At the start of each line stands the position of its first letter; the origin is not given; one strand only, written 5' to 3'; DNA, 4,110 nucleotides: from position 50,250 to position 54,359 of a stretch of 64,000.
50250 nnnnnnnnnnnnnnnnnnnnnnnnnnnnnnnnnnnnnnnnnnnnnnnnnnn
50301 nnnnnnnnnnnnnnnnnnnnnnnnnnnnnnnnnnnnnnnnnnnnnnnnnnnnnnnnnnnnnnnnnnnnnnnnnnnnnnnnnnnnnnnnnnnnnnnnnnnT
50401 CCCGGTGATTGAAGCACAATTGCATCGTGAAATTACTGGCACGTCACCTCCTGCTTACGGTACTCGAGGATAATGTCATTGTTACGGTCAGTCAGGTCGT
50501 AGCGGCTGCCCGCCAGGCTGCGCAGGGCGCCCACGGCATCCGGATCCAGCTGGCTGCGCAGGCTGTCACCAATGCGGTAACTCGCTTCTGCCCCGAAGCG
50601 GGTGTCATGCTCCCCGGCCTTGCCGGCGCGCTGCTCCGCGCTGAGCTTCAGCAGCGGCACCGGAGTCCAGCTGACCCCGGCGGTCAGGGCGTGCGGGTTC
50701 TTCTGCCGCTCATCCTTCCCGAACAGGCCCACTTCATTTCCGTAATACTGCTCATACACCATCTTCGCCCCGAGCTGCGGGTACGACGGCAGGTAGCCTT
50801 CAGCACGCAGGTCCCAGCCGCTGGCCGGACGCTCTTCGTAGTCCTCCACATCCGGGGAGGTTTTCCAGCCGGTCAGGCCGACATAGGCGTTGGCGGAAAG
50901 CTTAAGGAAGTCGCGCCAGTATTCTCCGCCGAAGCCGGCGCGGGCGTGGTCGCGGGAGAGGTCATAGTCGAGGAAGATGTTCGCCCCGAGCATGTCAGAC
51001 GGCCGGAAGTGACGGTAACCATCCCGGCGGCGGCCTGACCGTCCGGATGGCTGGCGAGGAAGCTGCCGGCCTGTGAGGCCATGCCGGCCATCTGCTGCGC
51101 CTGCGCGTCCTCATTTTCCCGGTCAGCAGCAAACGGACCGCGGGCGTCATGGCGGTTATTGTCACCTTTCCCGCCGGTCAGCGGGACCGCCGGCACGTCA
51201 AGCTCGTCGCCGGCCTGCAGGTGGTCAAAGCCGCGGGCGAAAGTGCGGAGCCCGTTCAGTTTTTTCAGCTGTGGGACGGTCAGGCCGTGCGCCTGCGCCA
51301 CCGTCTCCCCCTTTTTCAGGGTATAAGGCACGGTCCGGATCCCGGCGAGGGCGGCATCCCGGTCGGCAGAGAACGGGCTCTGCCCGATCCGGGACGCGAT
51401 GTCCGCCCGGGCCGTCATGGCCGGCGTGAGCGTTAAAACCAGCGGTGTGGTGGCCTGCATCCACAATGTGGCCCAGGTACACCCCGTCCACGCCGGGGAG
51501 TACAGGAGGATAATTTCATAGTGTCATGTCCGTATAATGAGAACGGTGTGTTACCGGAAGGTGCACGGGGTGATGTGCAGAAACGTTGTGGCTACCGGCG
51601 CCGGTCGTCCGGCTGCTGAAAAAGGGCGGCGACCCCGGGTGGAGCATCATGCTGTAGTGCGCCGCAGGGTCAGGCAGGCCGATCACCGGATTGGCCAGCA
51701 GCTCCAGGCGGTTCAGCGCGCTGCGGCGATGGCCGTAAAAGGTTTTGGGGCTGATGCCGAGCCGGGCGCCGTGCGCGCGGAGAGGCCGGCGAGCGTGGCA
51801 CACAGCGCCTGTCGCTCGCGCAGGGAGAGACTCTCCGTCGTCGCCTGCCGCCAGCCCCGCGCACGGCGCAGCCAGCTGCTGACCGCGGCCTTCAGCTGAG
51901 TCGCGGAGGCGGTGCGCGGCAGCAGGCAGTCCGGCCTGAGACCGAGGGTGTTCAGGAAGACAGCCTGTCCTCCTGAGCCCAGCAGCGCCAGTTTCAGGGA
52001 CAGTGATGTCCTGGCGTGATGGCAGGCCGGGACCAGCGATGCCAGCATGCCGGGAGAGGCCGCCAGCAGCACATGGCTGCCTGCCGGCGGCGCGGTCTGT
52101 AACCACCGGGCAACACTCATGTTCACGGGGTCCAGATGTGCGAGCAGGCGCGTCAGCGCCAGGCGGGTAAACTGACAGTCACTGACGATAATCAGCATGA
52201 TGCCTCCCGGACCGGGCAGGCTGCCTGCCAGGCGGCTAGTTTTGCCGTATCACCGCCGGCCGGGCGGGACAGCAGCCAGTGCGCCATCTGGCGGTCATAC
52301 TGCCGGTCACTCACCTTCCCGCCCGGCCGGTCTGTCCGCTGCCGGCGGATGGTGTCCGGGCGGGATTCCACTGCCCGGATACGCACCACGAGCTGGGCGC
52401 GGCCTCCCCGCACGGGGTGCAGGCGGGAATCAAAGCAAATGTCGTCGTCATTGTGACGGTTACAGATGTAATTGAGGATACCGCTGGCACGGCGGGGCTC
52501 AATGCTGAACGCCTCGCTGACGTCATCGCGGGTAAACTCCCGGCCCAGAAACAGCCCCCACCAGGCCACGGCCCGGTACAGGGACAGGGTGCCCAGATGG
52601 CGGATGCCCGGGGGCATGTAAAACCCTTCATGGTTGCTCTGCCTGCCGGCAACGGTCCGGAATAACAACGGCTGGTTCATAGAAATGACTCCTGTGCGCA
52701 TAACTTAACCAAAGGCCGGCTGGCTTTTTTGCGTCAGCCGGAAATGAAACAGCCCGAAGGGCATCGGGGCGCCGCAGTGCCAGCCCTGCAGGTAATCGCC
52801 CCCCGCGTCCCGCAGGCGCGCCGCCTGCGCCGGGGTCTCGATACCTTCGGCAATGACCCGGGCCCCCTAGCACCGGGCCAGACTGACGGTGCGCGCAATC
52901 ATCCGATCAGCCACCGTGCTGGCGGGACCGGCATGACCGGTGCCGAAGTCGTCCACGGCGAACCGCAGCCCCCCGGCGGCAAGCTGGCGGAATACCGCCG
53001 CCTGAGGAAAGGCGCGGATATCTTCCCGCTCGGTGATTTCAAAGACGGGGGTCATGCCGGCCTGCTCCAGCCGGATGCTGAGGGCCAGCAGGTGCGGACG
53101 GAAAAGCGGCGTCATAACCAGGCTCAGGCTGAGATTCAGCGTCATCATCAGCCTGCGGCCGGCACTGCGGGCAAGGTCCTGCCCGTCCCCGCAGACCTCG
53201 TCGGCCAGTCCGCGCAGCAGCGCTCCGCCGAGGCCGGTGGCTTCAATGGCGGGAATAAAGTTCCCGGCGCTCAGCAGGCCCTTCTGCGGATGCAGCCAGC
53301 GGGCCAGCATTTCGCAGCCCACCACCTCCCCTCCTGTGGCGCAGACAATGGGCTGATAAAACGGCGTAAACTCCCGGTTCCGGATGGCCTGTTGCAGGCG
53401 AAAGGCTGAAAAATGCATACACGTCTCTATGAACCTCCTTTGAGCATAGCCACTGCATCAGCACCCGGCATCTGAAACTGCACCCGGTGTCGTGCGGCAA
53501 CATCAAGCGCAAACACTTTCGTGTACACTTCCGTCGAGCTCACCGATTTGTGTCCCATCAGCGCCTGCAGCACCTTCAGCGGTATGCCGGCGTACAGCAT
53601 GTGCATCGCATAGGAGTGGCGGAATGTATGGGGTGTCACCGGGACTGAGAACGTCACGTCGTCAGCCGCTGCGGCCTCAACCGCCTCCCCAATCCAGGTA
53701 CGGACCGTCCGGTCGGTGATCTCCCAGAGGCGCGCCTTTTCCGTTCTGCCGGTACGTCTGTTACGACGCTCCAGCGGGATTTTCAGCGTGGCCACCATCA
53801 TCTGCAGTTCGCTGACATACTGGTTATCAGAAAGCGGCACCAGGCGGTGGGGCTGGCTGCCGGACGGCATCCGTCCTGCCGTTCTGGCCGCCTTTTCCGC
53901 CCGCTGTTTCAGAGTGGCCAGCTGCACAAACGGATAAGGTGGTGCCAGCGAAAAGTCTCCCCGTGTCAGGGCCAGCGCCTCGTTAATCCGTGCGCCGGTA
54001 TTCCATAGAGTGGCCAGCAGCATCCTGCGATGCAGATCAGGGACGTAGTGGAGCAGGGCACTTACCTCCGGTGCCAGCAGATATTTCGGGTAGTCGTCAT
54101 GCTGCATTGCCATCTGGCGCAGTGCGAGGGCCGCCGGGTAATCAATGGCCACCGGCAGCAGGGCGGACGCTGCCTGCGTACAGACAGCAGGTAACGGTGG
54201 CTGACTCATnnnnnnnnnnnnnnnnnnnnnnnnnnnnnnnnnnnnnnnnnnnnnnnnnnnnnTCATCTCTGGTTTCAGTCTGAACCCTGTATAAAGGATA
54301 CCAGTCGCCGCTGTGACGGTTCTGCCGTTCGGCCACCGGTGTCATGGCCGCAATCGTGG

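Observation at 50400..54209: ~3-kb high-GC block of decayed genes (inverse autotransporter, luxR, EAL) plus a CaiF/GrlA-like ORF, next to an intact FimB-like recombinase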

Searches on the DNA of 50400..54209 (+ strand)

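Call 3: search_dna_similar(query=window:50400-54209:+, collection=plasmids, mode=near, max_rows=30, rows=spread)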
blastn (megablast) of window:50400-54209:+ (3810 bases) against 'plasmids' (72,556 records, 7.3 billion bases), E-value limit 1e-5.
Records with a match: 2998; places in all: 3103; records where one place covers at least 80% of the query: 221.
Best place of each record, by identity: >=99% 225; 95-99% 5; 90-95% 180; 80-90% 2542; 60-80% 46.
By first word of the organism name: Escherichia 1443; Klebsiella 706; Salmonella 624; Enterobacter 62; Shigella 59; Citrobacter 42; Raoultella 23; Serratia 23; Leclercia 6; Lelliottia 2; and 7 more.
By predicted mobility (MOB-suite, as given by PLSDB): conjugative 2088; non-mobilizable 714; mobilizable 196.
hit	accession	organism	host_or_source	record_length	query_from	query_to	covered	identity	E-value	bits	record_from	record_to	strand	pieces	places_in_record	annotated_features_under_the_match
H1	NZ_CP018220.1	Salmonella enterica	Homo sapiens,feces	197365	1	3810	100%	100.0%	0e+0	7036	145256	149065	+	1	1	site-specific integrase | LysM peptidoglycan-binding domain-containing protein | EAL domain-containing protein (x2) | inverse autotransporter beta domain-containing protein | CaiF/GrlA family transcriptional regulator | and 1 other names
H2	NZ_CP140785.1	Salmonella enterica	Homo sapiens,pure culture,feces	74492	1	3810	100%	99.9%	0e+0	7020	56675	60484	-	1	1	site-specific integrase | EAL domain-containing protein | LysM peptidoglycan-binding domain-containing protein | inverse autotransporter beta domain-containing protein | CaiF/GrlA family transcriptional regulator | and 1 other names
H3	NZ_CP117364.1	Salmonella enterica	Bos taurus,lung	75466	1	3810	84%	99.1%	0e+0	5706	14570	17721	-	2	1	site-specific integrase | EAL domain-containing protein | inverse autotransporter beta domain-containing protein | CaiF/GrlA family transcriptional regulator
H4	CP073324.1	Salmonella enterica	beef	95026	3044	3807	20%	85.3%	0e+0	758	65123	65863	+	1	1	hypothetical protein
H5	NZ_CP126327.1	Salmonella enterica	GUT,GUT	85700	3040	3767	19%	81.3%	8e-164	586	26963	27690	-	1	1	site-specific integrase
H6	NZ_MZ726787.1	Raoultella ornithinolytica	-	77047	3039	3760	19%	81.8%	8e-169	603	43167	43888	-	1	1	site-specific integrase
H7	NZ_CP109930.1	Escherichia coli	Homo sapiens,Feces,feces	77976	3040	3767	19%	80.7%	4e-157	564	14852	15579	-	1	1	site-specific integrase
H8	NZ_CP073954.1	Escherichia coli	Poultry,pure culture,Cloacal sample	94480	3040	3767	19%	80.6%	2e-155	558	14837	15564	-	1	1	site-specific integrase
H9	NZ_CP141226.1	Escherichia sp. HBI04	food,clinical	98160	3040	3767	19%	80.4%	8e-154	553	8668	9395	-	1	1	site-specific integrase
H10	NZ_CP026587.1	Klebsiella pneumoniae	Homo sapiens,tissue sample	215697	3039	3760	19%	80.8%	4e-157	564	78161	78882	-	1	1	site-specific integrase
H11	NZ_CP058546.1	Klebsiella pneumoniae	Manis javanica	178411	3039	3760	19%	80.8%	4e-157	564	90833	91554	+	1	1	site-specific integrase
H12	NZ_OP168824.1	Klebsiella pneumoniae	-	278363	3039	3760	19%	80.8%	4e-157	564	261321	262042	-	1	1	site-specific integrase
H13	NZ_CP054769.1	Klebsiella pneumoniae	Homo sapiens,sputum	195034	3039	3760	19%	80.8%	4e-157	564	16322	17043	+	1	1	site-specific integrase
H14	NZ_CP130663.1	Klebsiella pneumoniae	Homo sapiens,sputum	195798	3039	3760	19%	80.8%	4e-157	564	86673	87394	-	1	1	site-specific integrase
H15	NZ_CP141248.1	Escherichia sp. SA17023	food,Slaughterhouse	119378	3040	3766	19%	80.1%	6e-150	540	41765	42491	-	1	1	site-specific integrase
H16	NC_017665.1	Escherichia coli W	-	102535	3040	3758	19%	80.8%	2e-155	558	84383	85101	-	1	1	site-specific integrase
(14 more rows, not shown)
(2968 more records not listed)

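Call 5: get_annotated_region(hit=H1, flank=9000)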
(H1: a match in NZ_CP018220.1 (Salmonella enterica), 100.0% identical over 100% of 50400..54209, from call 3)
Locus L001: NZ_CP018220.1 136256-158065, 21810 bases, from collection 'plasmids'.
description: Salmonella enterica subsp. enterica strain LSP 389/97 plasmid pUO-STmRV1, complete sequence
organism: Salmonella enterica (NCBI taxid 59201)
taxonomy: Bacteria; Pseudomonadota; Gammaproteobacteria; Enterobacterales; Enterobacteriaceae; Salmonella; Salmonella enterica
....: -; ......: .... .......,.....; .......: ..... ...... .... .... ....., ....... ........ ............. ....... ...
typing (MOB-suite, as given by PLSDB): conjugative; replicon IncC,IncN; relaxase MOBH; mating-pair formation MPF_F
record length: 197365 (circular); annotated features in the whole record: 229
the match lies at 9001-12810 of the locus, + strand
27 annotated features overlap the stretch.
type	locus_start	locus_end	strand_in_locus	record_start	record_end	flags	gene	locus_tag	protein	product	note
CDS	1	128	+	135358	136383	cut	-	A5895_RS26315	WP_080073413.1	ExeA family protein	-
CDS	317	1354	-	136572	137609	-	-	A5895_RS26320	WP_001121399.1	IS630 family transposase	-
CDS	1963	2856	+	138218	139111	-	spvR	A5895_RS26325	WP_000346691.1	virulence genes transcriptional activator SpvR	-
CDS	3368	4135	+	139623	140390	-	spvA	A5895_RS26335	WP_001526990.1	virulence protein SpvA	-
CDS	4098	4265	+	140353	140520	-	-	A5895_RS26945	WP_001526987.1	hypothetical protein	-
CDS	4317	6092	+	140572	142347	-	spvB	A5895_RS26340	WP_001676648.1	SPI-2 type III secretion system effector NAD(+)--protein-arginine ADP-ribosyltransferase SpvB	-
CDS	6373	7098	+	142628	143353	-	spvC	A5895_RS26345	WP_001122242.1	type III secretion system effector phosphothreonine lyase SpvC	-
predicted_resistance_gene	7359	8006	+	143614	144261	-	spvD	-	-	SPI-2 type III secretion system effector cysteine hydrolase SpvD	predicted by amrfinderplus; class ; identity 100.0%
CDS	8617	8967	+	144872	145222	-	-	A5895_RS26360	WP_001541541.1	helix-turn-helix domain-containing protein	-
CDS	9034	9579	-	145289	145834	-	-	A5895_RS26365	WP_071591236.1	inverse autotransporter beta domain-containing protein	-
CDS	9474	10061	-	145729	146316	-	-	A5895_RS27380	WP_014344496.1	LysM peptidoglycan-binding domain-containing protein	-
CDS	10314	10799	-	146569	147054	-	-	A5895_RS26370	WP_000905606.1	membrane protein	-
CDS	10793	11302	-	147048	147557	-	-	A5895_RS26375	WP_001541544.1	CaiF/GrlA family transcriptional regulator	GO:0006351 - DNA-templated transcription [Evidence IEA]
CDS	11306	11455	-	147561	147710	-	-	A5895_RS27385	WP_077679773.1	EAL domain-containing protein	-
CDS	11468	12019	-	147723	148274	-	-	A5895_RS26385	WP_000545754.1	EAL domain-containing protein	-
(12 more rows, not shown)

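Call 6: get_annotated_region(hit=H3, flank=6000)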
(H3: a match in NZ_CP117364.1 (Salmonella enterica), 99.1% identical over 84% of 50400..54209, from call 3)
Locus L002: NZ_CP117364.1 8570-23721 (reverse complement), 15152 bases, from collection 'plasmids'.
description: Salmonella enterica subsp. enterica serovar Dublin strain RM092 plasmid pRM092_2, complete sequence
organism: Salmonella enterica (NCBI taxid 98360)
taxonomy: Bacteria; Pseudomonadota; Gammaproteobacteria; Enterobacterales; Enterobacteriaceae; Salmonella; Salmonella enterica
host: -; source: Bos taurus,lung; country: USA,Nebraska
typing (MOB-suite, as given by PLSDB): conjugative; replicon IncFII,IncFII,IncX1; relaxase MOBF,MOBP; mating-pair formation MPF_T
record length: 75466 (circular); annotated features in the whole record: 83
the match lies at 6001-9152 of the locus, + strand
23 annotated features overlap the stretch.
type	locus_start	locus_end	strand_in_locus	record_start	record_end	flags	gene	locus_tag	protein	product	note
CDS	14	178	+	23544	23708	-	-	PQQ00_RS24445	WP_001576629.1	glycoside hydrolase family protein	GO:0016998 - cell wall macromolecule catabolic process [Evidence IEA]; GO:0009253 - peptidoglycan catabolic process ...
CDS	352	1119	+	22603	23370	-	spvA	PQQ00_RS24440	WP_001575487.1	virulence protein SpvA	-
CDS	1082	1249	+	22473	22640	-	-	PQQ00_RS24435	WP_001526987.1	hypothetical protein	-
CDS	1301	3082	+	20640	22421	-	spvB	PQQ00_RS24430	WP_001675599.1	SPI-2 type III secretion system effector NAD(+)--protein-arginine ADP-ribosyltransferase SpvB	-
CDS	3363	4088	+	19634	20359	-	spvC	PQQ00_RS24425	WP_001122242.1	type III secretion system effector phosphothreonine lyase SpvC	-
predicted_resistance_gene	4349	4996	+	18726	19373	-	spvD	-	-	SPI-2 type III secretion system effector cysteine hydrolase SpvD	predicted by amrfinderplus; class ; identity 100.0%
CDS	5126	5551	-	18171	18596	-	tnpA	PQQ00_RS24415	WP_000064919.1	IS200/IS605 family transposase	-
CDS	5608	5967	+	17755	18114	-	-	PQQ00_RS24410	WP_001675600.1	helix-turn-helix domain-containing protein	-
CDS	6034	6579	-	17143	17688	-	-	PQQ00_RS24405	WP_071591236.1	inverse autotransporter beta domain-containing protein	-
CDS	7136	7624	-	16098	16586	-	-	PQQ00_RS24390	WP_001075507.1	CaiF/GrlA family transcriptional regulator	GO:0006351 - DNA-templated transcription [Evidence IEA]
CDS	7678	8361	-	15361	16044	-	-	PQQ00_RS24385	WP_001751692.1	EAL domain-containing protein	-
CDS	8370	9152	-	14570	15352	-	-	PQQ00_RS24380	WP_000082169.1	site-specific integrase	GO:0015074 - DNA integration [Evidence IEA]; GO:0006310 - DNA recombination [Evidence IEA]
CDS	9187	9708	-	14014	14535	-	-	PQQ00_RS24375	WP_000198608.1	hypothetical protein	-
CDS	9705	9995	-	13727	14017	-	-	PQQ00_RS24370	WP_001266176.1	hypothetical protein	-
CDS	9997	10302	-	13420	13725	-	ccdB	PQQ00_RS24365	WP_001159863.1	type II toxin-antitoxin system toxin CcdB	-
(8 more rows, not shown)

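Call 32: get_annotated_region(hit=H16, flank=4000)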
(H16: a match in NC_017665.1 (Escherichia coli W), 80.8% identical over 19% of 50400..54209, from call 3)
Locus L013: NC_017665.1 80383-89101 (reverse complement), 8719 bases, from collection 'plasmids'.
description: Escherichia coli W plasmid pRK1, complete sequence
organism: Escherichia coli W (NCBI taxid 566546)
taxonomy: Bacteria; Pseudomonadota; Gammaproteobacteria; Enterobacterales; Enterobacteriaceae; Escherichia; Escherichia coli; Escherichia coli W
host: -; source: -; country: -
typing (MOB-suite, as given by PLSDB): conjugative; replicon IncI-gamma/K1; relaxase MOBP; mating-pair formation MPF_I
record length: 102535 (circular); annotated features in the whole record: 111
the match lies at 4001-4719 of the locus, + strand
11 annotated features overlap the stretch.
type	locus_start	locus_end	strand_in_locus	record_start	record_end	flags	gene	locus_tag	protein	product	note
CDS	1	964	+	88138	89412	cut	-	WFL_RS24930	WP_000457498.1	Y-family DNA polymerase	-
CDS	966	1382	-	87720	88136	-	-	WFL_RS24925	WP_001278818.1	plasmid partitioning/stability family protein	-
CDS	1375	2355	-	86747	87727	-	-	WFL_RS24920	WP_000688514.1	plasmid segregation protein ParM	GO:0030541 - plasmid partitioning [Evidence IEA]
CDS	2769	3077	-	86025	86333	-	-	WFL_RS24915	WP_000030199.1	hypothetical protein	-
CDS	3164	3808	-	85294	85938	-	-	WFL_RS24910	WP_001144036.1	ParA family protein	-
CDS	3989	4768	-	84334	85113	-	-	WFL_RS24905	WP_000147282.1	site-specific integrase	GO:0015074 - DNA integration [Evidence IEA]; GO:0006310 - DNA recombination [Evidence IEA]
CDS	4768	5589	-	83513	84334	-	-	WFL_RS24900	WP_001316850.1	hypothetical protein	-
CDS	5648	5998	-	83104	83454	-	-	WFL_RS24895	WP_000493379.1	hypothetical protein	-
CDS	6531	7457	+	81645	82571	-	-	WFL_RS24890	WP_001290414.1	hypothetical protein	-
CDS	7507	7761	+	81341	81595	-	-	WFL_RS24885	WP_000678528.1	hypothetical protein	-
CDS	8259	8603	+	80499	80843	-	-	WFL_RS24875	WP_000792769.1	hypothetical protein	-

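Call 64: search_dna_similar(query=L015:500-8263:+, collection=plasmids, mode=near, max_rows=15)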
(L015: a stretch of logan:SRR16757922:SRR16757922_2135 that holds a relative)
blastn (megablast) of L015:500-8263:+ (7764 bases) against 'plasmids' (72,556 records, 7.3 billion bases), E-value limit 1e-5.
Records with a match: 1; places in all: 1; records where one place covers at least 80% of the query: 0.
Best place of each record, by identity: 60-80% 1.
By first word of the organism name: Salmonella 1.
By predicted mobility (MOB-suite, as given by PLSDB): conjugative 1.
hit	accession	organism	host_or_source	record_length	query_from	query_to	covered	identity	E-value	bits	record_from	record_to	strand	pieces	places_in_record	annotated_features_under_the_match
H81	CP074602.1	Salmonella enterica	cell culture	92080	50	2971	38%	78.0%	0e+0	1783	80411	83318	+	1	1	EAL domain-containing protein | hypothetical protein | helix-turn-helix transcriptional regulator | inverse autotransporter beta domain-containing protein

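Call 66: get_annotated_region(hit=H81, flank=9000)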
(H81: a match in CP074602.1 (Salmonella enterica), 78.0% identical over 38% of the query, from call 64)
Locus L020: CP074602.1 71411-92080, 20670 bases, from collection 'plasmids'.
description: Salmonella enterica subsp. salamae strain CFSAN001010 plasmid pCFSAN001010, complete sequence
organism: Salmonella enterica (NCBI taxid 59202)
taxonomy: Bacteria; Pseudomonadota; Gammaproteobacteria; Enterobacterales; Enterobacteriaceae; Salmonella; Salmonella enterica
host: -; source: cell culture; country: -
typing (MOB-suite, as given by PLSDB): conjugative; replicon IncFIB,IncFII; relaxase MOBF; mating-pair formation MPF_F
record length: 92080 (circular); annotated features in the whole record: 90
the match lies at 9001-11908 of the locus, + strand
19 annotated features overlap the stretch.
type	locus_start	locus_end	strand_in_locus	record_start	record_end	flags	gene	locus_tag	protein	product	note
CDS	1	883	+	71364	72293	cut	-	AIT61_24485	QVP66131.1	Rpn family recombination-promoting nuclease/putative transposase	-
CDS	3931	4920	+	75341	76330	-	-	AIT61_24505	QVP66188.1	RepB family plasmid replication initiator protein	-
CDS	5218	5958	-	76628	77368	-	-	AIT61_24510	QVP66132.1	site-specific integrase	-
CDS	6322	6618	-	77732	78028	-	-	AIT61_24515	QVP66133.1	type II toxin-antitoxin system RelE/ParE family toxin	-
CDS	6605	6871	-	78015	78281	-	-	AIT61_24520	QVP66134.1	type II toxin-antitoxin system ParD family antitoxin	-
CDS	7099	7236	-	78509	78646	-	-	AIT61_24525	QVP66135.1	type II toxin-antitoxin system RelE/ParE family toxin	-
CDS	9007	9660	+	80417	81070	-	-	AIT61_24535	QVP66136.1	hypothetical protein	-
CDS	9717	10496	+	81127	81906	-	-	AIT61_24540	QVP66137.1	EAL domain-containing protein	-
CDS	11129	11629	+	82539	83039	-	-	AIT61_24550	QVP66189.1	helix-turn-helix transcriptional regulator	-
CDS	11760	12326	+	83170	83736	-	-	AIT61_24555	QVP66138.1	inverse autotransporter beta domain-containing protein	-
CDS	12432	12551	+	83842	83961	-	-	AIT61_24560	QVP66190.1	inverse autotransporter beta domain-containing protein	-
CDS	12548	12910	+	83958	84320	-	-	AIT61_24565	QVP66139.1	inverse autotransporter beta domain-containing protein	-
CDS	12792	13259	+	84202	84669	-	-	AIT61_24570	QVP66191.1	hypothetical protein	-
CDS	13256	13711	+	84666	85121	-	-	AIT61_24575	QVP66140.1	hypothetical protein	-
CDS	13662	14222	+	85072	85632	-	-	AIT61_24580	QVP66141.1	Ig-like domain-containing protein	-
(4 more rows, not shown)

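Call 70: search_dna_similar(query=L015:555-4500:+, collection=ecoli_genomes, mode=distant, max_rows=12)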
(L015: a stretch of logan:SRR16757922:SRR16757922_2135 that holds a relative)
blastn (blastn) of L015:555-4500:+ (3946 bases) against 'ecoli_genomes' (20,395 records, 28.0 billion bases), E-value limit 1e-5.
Records with a match: 5338; places in all: 9901; records where one place covers at least 80% of the query: 0.
Genomes with a match: 5322 of 5426; with a place that covers at least 80% of the query: 0. Places per genome that has any: lowest 1, median 2, highest 4. On chromosomes: 9885 places; on plasmids: 16.
Best place of each record, by identity: 60-80% 5338.
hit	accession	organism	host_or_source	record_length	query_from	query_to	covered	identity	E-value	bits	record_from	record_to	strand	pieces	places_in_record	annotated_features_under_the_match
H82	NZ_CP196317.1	Escherichia coli strain AH19B041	Homo sapiens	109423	3251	3902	17%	67.5%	6e-49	207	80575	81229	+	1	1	inverse autotransporter beta domain-containing protein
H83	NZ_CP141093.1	Escherichia coli strain KE41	Homo sapiens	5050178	3251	3902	17%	67.3%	7e-48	203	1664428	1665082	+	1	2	inverse autotransporter beta domain-containing protein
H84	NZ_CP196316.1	Escherichia coli strain AH19B041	Homo sapiens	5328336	3251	3902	17%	67.3%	7e-48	203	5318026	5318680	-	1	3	inverse autotransporter beta domain-containing protein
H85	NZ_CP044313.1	Escherichia coli strain RM11911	missing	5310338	3251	3902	17%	66.8%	8e-41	180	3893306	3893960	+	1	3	inverse autotransporter beta domain-containing protein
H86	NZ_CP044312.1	Escherichia coli strain RM13745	missing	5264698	3251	3902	17%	66.8%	8e-41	180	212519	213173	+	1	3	inverse autotransporter beta domain-containing protein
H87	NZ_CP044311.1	Escherichia coli strain RM13752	missing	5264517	3251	3902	17%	66.8%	8e-41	180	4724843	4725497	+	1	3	inverse autotransporter beta domain-containing protein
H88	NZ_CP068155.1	Escherichia coli strain FDAARGOS_1077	missing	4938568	3251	3902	17%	66.7%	2e-42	185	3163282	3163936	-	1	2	inverse autotransporter beta domain-containing protein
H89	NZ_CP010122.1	Escherichia coli strain C5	cow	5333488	3251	3902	17%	66.4%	3e-40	178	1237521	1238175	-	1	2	inverse autotransporter beta domain-containing protein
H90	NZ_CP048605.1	Escherichia coli strain PapRG-06-5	Papio papio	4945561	3284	3843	14%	68.3%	2e-49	208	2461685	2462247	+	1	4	iatD: inverse autotransporter IatD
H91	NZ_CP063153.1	Escherichia coli strain M7424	Homo sapiens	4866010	3284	3843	14%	68.2%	6e-49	207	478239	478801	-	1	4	iatD: inverse autotransporter IatD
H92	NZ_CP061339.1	Escherichia coli strain M00057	Homo sapiens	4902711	3284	3843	14%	68.2%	6e-49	207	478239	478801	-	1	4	iatD: inverse autotransporter IatD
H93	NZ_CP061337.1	Escherichia coli strain M11957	Homo sapiens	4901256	3284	3843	14%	68.2%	6e-49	207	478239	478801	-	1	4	iatD: inverse autotransporter IatD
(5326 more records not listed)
